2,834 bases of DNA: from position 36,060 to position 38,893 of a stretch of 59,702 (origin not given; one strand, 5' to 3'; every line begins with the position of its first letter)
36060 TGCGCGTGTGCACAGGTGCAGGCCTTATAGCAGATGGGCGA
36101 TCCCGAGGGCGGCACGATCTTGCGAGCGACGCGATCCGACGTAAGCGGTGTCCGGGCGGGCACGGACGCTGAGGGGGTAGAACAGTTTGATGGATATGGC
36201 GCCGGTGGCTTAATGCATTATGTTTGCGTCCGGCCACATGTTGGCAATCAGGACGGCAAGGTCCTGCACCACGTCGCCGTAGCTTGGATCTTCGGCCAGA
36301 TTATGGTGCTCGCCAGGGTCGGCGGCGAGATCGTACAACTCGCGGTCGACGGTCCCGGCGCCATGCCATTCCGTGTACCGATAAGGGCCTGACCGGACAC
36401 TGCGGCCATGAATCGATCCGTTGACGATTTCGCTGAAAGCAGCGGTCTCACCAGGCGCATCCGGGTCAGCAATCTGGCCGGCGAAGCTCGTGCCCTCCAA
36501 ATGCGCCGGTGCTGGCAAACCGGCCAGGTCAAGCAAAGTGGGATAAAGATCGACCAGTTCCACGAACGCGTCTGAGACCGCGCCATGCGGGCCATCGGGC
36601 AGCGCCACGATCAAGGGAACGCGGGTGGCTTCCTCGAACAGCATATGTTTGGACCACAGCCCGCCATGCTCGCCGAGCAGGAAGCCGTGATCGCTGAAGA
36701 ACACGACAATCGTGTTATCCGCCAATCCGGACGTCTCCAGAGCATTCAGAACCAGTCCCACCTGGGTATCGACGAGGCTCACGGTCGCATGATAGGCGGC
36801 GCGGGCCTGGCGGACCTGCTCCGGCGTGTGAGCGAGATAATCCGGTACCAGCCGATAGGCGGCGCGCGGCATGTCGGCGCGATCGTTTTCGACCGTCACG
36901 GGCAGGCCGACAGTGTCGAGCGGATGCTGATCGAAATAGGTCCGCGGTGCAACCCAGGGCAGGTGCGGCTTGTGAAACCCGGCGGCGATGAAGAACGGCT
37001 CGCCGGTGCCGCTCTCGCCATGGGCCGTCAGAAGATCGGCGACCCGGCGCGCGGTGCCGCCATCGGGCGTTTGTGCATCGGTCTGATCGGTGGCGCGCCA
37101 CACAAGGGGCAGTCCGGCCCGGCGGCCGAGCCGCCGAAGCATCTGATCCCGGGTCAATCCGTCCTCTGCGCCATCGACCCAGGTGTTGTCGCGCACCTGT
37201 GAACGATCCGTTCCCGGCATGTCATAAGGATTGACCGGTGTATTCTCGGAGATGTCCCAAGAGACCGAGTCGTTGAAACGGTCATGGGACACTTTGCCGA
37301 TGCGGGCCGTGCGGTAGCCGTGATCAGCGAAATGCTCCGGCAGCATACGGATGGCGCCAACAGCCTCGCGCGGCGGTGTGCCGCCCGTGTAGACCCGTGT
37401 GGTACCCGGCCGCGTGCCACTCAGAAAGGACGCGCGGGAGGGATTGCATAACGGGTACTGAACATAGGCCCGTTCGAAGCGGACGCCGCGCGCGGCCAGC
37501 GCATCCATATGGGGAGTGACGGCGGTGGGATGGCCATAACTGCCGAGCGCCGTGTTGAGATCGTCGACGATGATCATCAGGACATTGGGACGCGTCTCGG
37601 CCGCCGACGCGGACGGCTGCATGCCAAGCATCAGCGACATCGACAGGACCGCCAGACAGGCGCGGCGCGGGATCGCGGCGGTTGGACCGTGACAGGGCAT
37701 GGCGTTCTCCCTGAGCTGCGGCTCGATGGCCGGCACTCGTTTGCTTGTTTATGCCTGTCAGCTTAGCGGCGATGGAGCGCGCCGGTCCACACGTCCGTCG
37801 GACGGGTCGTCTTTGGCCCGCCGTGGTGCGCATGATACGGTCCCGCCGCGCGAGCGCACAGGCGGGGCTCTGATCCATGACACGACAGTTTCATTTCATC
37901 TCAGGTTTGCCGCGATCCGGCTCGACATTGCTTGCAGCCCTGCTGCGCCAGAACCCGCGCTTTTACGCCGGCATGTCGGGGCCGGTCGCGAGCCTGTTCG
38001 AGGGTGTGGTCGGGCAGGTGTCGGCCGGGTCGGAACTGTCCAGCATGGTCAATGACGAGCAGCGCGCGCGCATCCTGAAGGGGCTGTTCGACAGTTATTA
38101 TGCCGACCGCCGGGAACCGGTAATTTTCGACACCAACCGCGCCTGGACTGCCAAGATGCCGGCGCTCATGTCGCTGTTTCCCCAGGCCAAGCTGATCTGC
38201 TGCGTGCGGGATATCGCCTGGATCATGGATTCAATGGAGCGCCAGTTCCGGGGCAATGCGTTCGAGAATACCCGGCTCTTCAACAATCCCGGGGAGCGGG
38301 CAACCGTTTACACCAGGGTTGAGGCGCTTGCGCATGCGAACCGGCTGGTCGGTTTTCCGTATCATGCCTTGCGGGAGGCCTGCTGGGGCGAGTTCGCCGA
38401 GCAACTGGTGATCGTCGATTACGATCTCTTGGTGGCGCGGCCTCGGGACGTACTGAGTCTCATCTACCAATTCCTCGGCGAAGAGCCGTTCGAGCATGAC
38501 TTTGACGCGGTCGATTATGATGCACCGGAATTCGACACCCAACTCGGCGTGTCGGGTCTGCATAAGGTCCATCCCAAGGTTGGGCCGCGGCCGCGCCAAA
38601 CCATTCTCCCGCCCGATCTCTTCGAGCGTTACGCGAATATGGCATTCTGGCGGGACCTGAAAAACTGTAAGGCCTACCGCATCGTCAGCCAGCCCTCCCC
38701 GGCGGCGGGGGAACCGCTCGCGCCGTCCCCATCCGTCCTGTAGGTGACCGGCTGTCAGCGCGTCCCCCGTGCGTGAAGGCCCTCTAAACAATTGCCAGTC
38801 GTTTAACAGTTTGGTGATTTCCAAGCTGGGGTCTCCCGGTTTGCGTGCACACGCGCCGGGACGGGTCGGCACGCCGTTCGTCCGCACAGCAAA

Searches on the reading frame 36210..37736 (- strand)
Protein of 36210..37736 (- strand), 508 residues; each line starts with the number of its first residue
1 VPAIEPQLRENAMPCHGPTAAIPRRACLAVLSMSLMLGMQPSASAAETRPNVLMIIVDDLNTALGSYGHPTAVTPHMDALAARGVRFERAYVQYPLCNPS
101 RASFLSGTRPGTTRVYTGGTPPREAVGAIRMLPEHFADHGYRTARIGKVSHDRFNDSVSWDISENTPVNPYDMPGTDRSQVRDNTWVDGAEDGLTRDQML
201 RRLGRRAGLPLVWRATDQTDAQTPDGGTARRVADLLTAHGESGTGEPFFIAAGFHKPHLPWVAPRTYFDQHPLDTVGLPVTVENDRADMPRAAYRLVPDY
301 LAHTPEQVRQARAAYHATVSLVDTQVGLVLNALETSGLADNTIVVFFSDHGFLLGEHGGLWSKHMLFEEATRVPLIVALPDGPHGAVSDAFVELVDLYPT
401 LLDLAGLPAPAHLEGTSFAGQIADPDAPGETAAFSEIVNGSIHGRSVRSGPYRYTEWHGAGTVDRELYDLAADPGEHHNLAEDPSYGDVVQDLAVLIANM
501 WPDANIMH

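Call 5: search_protein_families(library=pfam, proteins=[window:36210-37736:-], max_evalue=0.1)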
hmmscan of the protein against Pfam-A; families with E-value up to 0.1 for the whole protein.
window:36210-37736:- (508 aa): 5 families
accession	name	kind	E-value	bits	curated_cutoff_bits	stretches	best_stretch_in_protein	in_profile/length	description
PF00884.28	Sulfatase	-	7.7e-47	160.5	25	1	50-406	1-300/301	Sulfatase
PF16347.10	SGSH_C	-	1.2e-17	64.9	29.3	1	355-495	1-146/154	N-sulphoglucosamine sulphohydrolase, C-terminal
PF01663.27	Phosphodiest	-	4.4e-07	30.2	23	1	313-352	182-221/342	Type I phosphodiesterase / nucleotide pyrophosphatase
PF02995.22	DUF229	-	2.9e-05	23.4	25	1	316-362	307-353/496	Protein of unknown function (DUF229)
PF14707.11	Sulfatase_C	-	0.0096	16.9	30.9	1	467-498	58-90/127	C-terminal region of aryl-sulfatase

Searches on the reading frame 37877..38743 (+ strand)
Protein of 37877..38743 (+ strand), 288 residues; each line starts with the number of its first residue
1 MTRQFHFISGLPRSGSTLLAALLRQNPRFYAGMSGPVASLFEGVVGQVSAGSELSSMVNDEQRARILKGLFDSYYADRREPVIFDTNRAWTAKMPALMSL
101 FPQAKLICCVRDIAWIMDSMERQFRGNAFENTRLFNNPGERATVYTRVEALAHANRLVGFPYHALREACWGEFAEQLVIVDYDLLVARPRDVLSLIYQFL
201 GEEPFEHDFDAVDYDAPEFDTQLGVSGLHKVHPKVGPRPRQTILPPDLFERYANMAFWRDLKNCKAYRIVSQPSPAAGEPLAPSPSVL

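Call 5: search_protein_families(library=pfam, proteins=[window:37877-38743:+], max_evalue=0.1)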
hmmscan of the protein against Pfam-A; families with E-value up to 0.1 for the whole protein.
window:37877-38743:+ (288 aa): 4 families
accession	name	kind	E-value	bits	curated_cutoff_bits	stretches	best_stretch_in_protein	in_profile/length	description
PF13469.12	Sulfotransfer_3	-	2.4e-18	67.7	27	1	7-203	3-213/216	Sulfotransferase family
PF00685.33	Sulfotransfer_1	-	6.6e-07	29.4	22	1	7-203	5-182/255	Sulfotransferase domain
PF17784.7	Sulfotransfer_4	-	0.0041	17.4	22.8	1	90-130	77-117/215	Sulfotransferase domain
PF09037.16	Sulphotransf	-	0.044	13.7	22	0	8-25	4-21/244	Stf0 sulphotransferase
